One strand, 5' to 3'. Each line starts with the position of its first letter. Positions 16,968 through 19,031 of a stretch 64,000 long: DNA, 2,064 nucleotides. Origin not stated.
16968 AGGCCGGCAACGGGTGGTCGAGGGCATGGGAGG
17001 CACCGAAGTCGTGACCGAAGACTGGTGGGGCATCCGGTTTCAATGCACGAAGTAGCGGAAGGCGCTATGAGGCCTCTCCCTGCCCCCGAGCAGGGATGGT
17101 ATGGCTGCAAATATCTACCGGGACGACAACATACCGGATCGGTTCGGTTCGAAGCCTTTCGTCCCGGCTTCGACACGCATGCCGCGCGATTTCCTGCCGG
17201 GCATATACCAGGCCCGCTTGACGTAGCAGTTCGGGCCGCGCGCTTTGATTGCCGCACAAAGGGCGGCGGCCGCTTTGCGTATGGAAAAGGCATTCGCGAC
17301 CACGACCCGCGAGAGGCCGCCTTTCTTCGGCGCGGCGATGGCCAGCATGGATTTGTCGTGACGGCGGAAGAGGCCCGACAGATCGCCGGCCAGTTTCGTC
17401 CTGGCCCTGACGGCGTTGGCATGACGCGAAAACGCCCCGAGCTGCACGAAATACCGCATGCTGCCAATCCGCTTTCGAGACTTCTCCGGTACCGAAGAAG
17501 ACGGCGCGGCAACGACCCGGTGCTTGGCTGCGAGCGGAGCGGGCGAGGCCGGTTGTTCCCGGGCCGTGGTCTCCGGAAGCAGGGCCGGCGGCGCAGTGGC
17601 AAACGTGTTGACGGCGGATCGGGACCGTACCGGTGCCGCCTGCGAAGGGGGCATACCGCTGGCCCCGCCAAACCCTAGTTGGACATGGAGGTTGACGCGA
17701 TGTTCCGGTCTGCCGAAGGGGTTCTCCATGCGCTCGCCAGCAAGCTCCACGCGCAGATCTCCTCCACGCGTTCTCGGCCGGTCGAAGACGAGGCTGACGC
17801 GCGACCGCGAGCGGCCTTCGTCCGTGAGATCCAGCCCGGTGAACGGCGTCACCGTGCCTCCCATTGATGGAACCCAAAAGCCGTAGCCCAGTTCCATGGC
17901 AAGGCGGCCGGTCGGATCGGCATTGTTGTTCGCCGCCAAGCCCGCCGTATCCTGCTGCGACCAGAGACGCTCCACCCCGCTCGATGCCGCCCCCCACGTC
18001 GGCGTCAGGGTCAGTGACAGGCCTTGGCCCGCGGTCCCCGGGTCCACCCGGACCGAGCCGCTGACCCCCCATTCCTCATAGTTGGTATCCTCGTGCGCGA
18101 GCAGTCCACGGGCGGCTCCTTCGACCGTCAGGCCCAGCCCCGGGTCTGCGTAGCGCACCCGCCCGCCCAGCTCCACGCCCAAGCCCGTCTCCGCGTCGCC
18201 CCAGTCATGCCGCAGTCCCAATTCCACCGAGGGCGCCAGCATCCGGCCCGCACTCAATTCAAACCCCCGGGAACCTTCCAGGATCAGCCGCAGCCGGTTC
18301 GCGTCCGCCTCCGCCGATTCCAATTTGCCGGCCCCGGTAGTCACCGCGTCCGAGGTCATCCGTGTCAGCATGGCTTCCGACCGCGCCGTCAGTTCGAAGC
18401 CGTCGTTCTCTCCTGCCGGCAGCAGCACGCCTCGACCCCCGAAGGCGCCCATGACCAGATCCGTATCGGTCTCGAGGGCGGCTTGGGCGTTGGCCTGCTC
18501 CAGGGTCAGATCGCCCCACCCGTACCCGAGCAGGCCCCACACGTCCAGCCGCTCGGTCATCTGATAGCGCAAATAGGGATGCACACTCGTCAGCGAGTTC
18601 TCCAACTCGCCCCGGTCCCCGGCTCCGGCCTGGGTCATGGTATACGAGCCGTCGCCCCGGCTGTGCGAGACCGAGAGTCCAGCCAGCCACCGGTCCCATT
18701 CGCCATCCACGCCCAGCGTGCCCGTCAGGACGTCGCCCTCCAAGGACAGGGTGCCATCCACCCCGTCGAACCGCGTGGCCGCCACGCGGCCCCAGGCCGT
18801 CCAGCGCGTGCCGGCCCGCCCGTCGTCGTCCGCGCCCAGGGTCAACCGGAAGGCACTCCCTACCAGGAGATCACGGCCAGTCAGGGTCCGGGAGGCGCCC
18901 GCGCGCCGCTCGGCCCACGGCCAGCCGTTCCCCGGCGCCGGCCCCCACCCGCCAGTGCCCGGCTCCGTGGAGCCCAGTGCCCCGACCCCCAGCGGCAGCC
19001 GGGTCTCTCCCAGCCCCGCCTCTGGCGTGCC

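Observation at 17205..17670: SPOR peptidoglycan-binding domain placed after the autotransporter barrel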

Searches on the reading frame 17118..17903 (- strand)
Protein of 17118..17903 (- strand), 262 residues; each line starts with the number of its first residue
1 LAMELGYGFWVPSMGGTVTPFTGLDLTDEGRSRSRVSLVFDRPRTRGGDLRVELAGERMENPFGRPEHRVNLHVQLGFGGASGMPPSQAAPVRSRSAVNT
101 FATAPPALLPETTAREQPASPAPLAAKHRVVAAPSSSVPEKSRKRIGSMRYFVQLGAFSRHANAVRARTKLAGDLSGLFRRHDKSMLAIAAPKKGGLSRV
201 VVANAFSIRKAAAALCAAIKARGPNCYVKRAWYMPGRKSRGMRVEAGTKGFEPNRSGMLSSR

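Call 21: find_related_loci(query=A2, collection=genome_contigs, flank=6000)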
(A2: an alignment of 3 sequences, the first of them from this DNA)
Query A2 (262 aa) in genome_contigs; peptide patterns used: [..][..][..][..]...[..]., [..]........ (x = any residue, [..] = any of these).
292 stretches matched a pattern; 5 encode a relative of the query (tblastn E <= 1e-3); 5 distinct loci.
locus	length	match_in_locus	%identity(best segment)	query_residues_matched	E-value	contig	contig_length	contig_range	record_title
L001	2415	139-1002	42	1-244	6e-45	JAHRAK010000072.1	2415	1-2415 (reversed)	MAG: Nitrospirales bacterium isolate MEX2-MAG12 k127_508219_7712, whole genome shotgun sequence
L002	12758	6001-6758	56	1-237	2e-24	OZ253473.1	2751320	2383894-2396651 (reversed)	MAG: Nitrospirales bacterium isolate 056054a7-9ecf-4ec6-a908-bfcb47be926a genome assembly, chromosome: 1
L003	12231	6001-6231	44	1-80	2e-13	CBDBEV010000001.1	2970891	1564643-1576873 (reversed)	MAG: bacterium isolate 138114a6-c459-4528-9bbc-32813c999549 genome assembly, contig: contig_1, whole genome shotgun sequ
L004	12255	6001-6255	43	1-86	4e-11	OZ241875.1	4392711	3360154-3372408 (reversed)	MAG: bacterium isolate fde39c58-18aa-4d93-bb40-cd1cf9ece30f genome assembly, chromosome: 1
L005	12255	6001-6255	43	1-86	5e-11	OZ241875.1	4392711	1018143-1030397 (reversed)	MAG: bacterium isolate fde39c58-18aa-4d93-bb40-cd1cf9ece30f genome assembly, chromosome: 1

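Call 61: search_solved_structures(query=A1, max_evalue=1, show_alignments=2)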
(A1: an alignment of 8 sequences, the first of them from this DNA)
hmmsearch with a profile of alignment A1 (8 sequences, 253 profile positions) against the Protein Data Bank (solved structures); distinct sequences matched with E-value up to 1: 3.
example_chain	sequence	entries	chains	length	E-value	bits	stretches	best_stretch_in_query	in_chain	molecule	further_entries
1x60_A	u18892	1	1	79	0.0031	20.5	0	156-178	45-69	Sporulation-specific N-acetylmuramoyl-L-alanine amidase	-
5l16_A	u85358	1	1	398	0.33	13.8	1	211-245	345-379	Putative selenophosphate synthetase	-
1uta_A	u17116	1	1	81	0.7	12.8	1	154-180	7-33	CELL DIVISION PROTEIN FTSN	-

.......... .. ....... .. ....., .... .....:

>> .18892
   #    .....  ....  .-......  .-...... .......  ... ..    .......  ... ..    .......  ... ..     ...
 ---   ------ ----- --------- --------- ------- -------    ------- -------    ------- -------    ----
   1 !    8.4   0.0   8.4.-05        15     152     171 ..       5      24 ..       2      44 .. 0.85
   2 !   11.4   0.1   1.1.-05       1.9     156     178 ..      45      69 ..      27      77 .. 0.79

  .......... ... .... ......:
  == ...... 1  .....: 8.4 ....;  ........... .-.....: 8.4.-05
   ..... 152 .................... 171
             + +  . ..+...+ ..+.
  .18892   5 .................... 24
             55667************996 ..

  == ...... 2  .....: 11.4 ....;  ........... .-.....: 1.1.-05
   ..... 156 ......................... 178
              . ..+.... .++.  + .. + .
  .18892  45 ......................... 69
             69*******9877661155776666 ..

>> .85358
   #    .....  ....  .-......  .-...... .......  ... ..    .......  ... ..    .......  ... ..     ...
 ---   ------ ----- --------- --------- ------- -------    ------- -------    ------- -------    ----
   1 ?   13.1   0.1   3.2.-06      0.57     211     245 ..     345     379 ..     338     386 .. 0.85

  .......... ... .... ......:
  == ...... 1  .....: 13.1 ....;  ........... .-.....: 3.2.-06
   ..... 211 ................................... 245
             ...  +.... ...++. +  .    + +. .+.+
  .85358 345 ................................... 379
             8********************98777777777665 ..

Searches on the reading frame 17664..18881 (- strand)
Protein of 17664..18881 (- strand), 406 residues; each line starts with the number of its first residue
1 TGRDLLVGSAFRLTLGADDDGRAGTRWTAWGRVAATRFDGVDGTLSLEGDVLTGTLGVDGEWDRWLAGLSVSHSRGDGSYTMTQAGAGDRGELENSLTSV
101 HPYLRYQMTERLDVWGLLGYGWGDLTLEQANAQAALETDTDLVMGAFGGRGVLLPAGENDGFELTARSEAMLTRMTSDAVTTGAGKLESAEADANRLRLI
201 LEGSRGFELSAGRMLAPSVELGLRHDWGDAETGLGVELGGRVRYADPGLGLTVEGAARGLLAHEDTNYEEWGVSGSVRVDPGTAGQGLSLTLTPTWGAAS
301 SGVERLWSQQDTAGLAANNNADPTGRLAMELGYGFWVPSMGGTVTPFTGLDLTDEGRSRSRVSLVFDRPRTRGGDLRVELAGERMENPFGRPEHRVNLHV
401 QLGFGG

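Call 62: predict_structure(alignment_id=A4)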
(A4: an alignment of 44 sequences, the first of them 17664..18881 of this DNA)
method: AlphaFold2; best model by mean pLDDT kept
length: 406 residues; sequences in the alignment: 44
mean_pLDDT: 78.2   pTM: 0.70
mean pLDDT of the five models: 78.2, 74.7, 65.2, 59.6, 56.5
residues with pLDDT >= 90: 90; 70-90: 222; 50-70: 64; < 50: 30
segments of 3 or more residues with pLDDT < 50: 19-22, 301-322
pLDDT, mean of each block of 10 residues (from residue 1): 56 61 69 68 71 81 88 85 63 89 91 93 88 82 93 92 94 89 76 89 93 92 85 84 87 84 66 77 72 70 40 32 68 84 86 81 82 73 82 82 62
secondary structure, 60 per line:
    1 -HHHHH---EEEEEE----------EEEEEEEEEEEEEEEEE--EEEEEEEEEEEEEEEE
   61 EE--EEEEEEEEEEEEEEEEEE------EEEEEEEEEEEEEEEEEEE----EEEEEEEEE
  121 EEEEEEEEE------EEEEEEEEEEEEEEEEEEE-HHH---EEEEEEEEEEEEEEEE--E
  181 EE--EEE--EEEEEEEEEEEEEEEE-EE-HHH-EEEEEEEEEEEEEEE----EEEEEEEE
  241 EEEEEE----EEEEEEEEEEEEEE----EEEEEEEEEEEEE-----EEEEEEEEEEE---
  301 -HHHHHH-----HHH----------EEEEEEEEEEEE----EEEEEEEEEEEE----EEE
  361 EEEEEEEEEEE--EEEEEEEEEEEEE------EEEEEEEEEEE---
elements in order: H2-6 E10-15 E26-42 E45-62 E65-82 E89-107 E112-129 E136-154 E162-177 E180-182 E185-187 E190-205 E214-228 E233-246 E251-264 E269-281 E287-297 H302-307 E326-337 E342-353 E358-371 E374-386 E393-403

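Call 64: fold_search(model_id=the predicted structure, library=pdb)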
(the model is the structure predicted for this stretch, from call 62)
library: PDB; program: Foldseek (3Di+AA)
matches with E <= 10: 731; with E <= 0.001: 55
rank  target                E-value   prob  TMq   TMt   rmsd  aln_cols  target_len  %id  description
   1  3qq2_C                2.4e-06  1.00  0.40  0.60   6.4       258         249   20  Crystal Structure of the Beta Domain of the Bordetella Autotransporter Brka (released 2011-04-13)
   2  3qq2_B                4.3e-06  1.00  0.38  0.56   7.0       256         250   17  Crystal Structure of the Beta Domain of the Bordetella Autotransporter Brka (released 2011-04-13)
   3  3qq2_A                6.0e-06  1.00  0.38  0.58   6.4       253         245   20  Crystal Structure of the Beta Domain of the Bordetella Autotransporter Brka (released 2011-04-13)
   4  6h7f_A                1.2e-05  1.00  0.43  0.29  14.1       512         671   10  Crystal structure of BauA, the Ferric preacinetobactin receptor from Acinetobacter baumannii in complex with Fe3+-Prea (released 2018-10-10)
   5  6h7v_B                3.0e-05  1.00  0.44  0.30  12.3       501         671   10  Crystal structure of BauA, the Ferric preacinetobactin receptor from Acinetobacter baumannii (released 2018-10-10)
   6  6h7v_A                4.4e-05  1.00  0.42  0.28  14.2       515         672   10  Crystal structure of BauA, the Ferric preacinetobactin receptor from Acinetobacter baumannii (released 2018-10-10)
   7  7omm_A                6.0e-05  1.00  0.25  0.18  21.1       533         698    7  Cryo-EM structure of N. gonorhoeae LptDE in complex with ProMacrobodies (MBPs have not been built de novo) (released 2022-05-04)
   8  4epa                  8.8e-05  1.00  0.43  0.31  11.2       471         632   11  The crystal structure of the ferric yersiniabactin uptake receptor FyuA from Yersinia pestis (released 2012-06-20)
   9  4rhb_A                1.1e-04  1.00  0.31  0.25  17.6       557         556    8  Crystal structure of the lipopolysaccharide assembly complex LptD-LptE from the Escherichia coli outer membrane (released 2015-08-26)
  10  5fp2_B                1.4e-04  1.00  0.45  0.36  15.8       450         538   11  Crystal structure of the siderophore receptor PirA from Pseudomonas aeruginosa (released 2015-12-09)
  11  9ex3_A                1.5e-04  1.00  0.38  0.26  13.3       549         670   11  Ferric-mycobactin receptor (FemA) in complex with dihydroaeruginoic acid (released 2025-02-26)
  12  1nqg                  1.9e-04  1.00  0.43  0.33  13.2       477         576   12  OUTER MEMBRANE COBALAMIN TRANSPORTER (BTUB) FROM E. COLI, WITH BOUND CALCIUM (released 2003-04-29)
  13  7tt2_A                2.0e-04  0.97  0.25  0.19  19.6       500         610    9  BamABCDE bound to substrate EspP class 3 (released 2022-03-30)
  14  8pz1_A                2.1e-04  1.00  0.33  0.20  16.5       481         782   11  Wait Complex: Lateral open BAM bound Compact SurA (released 2024-09-25)
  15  1uyn                  2.2e-04  1.00  0.34  0.46   8.2       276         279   17  Translocator domain of autotransporter NalP from Neisseria meningitidis (released 2004-03-18)
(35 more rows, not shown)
